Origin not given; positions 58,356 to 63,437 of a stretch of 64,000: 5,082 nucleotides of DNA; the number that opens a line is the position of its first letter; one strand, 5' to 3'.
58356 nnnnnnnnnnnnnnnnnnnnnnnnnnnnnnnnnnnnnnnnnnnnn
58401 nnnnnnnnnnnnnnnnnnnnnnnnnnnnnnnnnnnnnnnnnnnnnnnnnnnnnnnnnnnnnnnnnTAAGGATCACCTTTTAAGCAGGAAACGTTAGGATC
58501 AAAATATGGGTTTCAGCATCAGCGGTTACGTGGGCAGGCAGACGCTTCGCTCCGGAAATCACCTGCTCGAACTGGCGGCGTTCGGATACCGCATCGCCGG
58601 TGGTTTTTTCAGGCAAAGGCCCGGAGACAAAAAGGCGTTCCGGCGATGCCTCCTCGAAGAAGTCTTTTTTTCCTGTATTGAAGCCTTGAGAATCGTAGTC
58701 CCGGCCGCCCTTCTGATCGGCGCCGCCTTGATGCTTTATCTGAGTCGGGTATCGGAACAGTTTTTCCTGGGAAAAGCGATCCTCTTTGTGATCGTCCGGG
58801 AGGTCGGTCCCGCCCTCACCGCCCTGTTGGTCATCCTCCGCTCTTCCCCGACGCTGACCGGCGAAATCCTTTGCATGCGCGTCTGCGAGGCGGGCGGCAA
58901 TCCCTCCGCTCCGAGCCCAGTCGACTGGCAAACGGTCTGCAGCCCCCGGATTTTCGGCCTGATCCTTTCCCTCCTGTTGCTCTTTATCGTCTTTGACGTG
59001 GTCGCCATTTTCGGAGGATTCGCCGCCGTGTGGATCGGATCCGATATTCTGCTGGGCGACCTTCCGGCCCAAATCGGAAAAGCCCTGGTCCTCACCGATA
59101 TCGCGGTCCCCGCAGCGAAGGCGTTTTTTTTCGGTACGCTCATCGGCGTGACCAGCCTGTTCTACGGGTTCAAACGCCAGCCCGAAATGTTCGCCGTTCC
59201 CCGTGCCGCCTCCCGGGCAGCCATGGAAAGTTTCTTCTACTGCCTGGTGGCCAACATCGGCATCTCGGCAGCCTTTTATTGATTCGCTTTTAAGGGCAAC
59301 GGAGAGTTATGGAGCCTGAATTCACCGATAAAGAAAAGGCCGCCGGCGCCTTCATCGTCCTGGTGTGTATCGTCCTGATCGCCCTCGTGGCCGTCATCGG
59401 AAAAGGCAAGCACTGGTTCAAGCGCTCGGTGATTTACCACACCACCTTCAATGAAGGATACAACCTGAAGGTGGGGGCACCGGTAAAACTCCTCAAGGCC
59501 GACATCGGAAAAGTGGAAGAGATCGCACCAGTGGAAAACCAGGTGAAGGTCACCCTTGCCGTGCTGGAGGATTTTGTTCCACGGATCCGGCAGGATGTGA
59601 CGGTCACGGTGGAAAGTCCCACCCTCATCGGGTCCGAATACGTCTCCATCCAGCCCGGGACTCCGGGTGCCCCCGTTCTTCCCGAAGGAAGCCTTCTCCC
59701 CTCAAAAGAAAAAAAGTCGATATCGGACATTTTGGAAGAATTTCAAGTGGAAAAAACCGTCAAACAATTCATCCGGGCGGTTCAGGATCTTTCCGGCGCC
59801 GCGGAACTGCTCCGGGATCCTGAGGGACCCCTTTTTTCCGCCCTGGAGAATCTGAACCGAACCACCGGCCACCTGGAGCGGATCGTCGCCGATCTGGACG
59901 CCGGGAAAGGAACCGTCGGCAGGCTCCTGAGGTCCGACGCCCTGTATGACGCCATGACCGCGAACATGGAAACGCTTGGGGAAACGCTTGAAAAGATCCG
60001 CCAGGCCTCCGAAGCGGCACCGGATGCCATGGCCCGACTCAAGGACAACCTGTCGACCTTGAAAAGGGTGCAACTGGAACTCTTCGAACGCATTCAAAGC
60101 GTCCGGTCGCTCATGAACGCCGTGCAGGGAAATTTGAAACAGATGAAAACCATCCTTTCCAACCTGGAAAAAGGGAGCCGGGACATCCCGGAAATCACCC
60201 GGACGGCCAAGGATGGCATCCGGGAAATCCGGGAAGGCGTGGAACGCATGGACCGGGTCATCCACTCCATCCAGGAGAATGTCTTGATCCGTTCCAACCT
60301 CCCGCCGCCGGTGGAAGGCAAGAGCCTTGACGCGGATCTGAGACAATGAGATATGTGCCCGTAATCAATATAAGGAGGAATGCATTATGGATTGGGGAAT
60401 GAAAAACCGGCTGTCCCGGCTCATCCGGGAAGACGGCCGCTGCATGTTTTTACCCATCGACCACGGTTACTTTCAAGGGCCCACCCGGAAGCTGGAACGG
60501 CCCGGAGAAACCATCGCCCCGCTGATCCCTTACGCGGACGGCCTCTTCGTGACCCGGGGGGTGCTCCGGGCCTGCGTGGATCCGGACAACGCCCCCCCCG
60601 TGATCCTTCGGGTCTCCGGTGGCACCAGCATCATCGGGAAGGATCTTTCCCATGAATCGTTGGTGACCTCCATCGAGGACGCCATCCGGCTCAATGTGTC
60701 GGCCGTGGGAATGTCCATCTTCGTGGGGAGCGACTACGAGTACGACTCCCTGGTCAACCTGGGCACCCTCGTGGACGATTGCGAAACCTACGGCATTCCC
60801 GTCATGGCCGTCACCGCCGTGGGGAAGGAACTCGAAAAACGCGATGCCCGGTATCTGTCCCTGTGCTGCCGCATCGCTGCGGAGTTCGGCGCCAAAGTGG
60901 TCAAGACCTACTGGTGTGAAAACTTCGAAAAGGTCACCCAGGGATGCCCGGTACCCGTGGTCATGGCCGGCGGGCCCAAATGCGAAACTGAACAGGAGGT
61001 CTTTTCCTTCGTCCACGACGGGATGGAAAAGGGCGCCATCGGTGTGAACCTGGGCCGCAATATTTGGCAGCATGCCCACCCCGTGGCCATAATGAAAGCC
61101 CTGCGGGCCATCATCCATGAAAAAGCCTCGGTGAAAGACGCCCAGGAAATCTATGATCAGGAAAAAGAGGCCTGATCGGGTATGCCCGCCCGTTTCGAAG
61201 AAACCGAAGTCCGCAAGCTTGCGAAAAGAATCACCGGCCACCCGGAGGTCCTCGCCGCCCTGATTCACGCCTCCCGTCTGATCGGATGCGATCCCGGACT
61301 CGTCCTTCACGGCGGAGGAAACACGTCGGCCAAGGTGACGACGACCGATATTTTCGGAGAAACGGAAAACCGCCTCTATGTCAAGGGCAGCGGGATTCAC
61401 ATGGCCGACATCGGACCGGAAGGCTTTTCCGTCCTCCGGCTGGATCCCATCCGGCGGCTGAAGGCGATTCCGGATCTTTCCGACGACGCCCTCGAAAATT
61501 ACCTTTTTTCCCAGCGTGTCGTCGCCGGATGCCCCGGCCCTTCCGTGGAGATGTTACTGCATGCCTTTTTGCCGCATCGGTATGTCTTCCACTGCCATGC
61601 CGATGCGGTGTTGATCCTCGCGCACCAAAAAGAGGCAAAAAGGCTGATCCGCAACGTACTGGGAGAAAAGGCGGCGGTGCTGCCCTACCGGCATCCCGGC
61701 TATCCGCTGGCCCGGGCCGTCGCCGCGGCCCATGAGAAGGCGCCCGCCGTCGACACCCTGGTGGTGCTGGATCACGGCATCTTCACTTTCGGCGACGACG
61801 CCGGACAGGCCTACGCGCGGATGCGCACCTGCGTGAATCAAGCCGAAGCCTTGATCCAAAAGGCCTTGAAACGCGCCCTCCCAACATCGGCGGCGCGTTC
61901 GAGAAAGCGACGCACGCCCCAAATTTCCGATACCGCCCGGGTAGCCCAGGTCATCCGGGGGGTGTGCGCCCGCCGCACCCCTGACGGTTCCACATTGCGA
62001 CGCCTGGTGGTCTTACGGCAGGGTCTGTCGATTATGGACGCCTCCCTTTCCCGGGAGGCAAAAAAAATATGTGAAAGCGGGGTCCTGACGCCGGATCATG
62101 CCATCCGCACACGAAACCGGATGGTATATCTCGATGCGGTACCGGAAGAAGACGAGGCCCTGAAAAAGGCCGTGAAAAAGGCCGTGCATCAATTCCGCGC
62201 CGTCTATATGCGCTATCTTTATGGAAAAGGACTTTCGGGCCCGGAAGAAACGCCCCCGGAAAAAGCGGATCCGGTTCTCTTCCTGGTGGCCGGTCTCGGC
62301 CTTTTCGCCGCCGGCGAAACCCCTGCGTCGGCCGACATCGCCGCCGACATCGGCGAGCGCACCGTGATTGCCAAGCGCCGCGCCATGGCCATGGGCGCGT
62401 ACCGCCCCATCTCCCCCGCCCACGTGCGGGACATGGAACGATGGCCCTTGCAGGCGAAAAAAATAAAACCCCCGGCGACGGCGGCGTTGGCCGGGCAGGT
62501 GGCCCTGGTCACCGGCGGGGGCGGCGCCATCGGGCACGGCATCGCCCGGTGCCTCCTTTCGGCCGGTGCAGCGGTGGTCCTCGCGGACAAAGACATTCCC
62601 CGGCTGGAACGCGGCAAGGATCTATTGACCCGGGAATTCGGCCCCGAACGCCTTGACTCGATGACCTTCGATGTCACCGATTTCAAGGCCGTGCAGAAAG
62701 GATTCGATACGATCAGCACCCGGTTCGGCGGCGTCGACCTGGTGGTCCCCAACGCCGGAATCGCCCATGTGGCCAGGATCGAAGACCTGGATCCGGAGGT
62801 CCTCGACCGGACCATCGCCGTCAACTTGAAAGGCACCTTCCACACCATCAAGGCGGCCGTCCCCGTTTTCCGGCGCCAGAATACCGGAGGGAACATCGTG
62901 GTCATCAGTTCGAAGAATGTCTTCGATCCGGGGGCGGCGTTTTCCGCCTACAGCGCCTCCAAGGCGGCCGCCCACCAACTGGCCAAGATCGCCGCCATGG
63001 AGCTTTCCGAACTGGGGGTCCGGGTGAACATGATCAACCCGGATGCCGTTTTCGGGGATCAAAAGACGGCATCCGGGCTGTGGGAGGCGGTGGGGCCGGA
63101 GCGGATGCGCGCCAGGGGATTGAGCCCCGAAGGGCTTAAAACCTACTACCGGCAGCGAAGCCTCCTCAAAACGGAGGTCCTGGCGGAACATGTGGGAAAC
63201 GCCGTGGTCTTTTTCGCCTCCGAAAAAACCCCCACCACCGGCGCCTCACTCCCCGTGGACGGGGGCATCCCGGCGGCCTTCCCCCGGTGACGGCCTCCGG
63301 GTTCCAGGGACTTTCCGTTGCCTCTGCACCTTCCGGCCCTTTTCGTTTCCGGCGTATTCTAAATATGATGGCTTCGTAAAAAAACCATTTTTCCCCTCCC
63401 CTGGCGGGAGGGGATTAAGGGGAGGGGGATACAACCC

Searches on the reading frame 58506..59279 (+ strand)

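Call 33: search_protein_families(library=pfam, max_evalue=0.00001, proteins=[window:58506-59279:+])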
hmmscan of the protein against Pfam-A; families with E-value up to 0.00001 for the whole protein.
window:58506-59279:+ (258 aa): 1 family
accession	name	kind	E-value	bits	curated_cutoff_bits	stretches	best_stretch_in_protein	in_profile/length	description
PF02405.21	MlaE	-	1.6e-29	103.5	22.5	1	50-254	2-210/212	Permease MlaE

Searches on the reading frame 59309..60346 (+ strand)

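Call 33: search_protein_families(library=pfam, max_evalue=0.00001, proteins=[window:59309-60346:+])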
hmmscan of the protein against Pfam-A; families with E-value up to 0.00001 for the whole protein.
window:59309-60346:+ (346 aa): 1 family
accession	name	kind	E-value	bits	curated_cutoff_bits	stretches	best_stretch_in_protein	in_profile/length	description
PF02470.25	MlaD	-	1.3e-13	51.4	25.1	1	41-117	3-81/81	MlaD protein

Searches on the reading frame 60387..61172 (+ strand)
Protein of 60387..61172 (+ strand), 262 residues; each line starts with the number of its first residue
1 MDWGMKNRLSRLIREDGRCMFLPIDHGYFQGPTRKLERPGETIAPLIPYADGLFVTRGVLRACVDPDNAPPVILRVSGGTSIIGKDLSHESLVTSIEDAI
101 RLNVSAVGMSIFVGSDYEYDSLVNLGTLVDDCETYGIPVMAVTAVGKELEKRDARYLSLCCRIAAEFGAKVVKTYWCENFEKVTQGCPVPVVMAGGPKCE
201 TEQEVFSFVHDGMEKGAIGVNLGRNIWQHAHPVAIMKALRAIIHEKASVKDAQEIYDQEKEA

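Call 33: search_protein_families(library=pfam, max_evalue=0.00001, proteins=[window:60387-61172:+])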
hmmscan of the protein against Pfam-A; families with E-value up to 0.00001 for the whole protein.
window:60387-61172:+ (262 aa): 1 family
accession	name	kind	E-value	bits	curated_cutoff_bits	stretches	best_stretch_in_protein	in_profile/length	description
PF01791.15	DeoC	-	7.3e-27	94.9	23.8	1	19-229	1-229/229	DeoC/LacD family aldolase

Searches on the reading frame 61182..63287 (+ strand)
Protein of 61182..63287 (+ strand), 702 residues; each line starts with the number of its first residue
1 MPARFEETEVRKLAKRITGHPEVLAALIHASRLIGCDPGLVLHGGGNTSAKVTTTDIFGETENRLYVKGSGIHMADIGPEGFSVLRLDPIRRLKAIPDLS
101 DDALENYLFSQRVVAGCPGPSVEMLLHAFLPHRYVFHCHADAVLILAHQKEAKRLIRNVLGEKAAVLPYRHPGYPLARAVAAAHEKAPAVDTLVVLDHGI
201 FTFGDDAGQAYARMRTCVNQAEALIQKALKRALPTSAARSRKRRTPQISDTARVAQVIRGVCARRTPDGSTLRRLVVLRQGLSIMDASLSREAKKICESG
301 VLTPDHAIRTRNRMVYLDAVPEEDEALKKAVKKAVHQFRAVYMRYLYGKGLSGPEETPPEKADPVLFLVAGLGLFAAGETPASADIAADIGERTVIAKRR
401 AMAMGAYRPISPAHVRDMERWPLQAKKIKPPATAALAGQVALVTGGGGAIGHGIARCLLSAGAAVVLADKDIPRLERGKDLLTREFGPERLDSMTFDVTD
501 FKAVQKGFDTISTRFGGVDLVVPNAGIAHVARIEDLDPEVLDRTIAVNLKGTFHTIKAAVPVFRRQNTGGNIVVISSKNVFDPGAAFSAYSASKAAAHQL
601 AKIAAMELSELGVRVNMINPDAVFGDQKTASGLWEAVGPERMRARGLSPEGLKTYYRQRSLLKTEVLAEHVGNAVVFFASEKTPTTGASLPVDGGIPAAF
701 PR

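Call 33: search_protein_families(library=pfam, max_evalue=0.00001, proteins=[window:61182-63287:+])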
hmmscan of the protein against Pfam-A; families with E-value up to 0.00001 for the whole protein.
window:61182-63287:+ (702 aa): 5 families
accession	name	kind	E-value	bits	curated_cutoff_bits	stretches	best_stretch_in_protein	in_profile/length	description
PF00106.31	adh_short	-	3.8e-45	154.2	26.6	1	439-623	1-182/195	short chain dehydrogenase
PF13561.12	adh_short_C2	-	3.3e-40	138.6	27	1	450-696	8-235/236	Enoyl-(Acyl carrier protein) reductase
PF00596.27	Aldolase_II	-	1e-21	78.1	22.2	1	26-223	2-181/183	Class II Aldolase and Adducin N-terminal domain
PF08659.16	KR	-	8.3e-08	32.8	22.6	1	441-602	3-161/180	KR domain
PF01370.27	Epimerase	-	3.6e-07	30.3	20.9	1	441-625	1-174/240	NAD dependent epimerase/dehydratase family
